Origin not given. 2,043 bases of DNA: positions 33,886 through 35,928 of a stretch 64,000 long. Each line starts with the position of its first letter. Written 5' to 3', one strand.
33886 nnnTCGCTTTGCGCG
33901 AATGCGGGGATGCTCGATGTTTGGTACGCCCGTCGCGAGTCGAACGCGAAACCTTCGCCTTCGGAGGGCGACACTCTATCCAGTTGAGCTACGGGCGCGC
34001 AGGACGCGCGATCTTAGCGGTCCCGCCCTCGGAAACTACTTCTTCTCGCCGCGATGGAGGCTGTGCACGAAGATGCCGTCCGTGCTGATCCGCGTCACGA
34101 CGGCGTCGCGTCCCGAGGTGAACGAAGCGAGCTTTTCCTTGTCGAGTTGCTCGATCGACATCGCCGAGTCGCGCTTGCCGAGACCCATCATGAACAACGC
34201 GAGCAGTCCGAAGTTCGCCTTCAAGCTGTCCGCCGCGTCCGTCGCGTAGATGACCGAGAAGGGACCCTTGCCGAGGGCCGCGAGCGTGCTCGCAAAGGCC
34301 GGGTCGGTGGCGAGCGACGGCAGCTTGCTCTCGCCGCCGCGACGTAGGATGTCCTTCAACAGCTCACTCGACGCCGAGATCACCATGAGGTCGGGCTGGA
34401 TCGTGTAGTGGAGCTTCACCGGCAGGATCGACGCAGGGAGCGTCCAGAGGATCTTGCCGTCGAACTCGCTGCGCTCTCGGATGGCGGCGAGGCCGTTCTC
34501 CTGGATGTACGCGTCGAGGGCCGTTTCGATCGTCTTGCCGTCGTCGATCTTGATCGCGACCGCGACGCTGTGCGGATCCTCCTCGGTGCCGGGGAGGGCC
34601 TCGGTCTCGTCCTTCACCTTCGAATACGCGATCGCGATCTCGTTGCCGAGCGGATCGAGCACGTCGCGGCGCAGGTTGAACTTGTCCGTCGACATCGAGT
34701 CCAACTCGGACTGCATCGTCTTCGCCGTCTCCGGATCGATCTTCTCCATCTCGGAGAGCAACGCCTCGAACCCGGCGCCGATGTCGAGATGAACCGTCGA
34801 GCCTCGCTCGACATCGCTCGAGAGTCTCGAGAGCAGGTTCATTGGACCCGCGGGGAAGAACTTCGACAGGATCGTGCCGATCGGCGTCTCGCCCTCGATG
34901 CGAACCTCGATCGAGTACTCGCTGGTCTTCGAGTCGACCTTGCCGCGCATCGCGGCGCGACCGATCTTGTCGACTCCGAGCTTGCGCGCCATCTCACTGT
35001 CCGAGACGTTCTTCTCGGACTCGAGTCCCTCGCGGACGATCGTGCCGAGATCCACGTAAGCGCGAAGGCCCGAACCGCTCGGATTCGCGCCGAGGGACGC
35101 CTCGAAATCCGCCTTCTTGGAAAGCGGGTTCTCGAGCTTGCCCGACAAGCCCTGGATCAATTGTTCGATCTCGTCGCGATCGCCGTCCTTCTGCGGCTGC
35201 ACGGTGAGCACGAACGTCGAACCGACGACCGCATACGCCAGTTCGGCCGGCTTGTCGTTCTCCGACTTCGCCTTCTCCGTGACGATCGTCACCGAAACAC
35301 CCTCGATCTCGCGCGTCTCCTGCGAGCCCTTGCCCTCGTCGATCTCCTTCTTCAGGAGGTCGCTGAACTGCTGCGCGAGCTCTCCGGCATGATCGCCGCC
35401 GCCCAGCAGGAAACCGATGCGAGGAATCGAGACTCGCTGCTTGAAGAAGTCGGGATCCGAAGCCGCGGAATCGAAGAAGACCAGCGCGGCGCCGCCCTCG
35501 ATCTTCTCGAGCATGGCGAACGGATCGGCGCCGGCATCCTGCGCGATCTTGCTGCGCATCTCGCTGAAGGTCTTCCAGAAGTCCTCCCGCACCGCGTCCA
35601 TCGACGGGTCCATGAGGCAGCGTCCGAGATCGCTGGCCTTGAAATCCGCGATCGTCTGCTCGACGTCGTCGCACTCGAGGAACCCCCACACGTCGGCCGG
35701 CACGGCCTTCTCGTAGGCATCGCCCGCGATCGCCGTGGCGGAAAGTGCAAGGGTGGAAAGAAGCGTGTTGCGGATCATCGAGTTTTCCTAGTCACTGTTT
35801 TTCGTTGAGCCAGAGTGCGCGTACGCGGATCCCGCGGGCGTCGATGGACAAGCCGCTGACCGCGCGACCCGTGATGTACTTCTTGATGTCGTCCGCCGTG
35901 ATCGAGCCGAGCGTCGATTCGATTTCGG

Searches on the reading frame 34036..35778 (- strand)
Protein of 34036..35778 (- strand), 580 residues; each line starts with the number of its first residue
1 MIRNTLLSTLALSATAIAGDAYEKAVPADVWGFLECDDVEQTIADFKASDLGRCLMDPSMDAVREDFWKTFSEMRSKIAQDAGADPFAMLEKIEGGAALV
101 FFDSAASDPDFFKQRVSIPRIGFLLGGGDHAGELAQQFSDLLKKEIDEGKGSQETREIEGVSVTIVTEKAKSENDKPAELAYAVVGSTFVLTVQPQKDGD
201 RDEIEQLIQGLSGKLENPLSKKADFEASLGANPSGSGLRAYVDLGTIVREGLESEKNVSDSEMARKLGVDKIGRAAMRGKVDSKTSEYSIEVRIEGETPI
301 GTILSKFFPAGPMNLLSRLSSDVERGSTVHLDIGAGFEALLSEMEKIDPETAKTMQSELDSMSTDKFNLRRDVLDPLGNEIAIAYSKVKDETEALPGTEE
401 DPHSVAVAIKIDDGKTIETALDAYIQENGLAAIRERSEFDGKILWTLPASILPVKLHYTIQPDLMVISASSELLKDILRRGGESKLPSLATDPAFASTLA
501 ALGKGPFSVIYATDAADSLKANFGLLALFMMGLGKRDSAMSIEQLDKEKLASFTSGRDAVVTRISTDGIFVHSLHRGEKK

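Call 48: search_protein_families(library=pfam, proteins=[window:34036-35778:-], max_evalue=0.00001)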
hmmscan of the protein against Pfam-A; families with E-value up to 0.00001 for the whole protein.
window:34036-35778:- (580 aa): 1 family
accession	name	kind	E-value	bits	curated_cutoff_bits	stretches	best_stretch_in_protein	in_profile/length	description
PF11832.13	DUF3352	-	1.4e-06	27.7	26.8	0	362-513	85-232/536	Protein of unknown function (DUF3352)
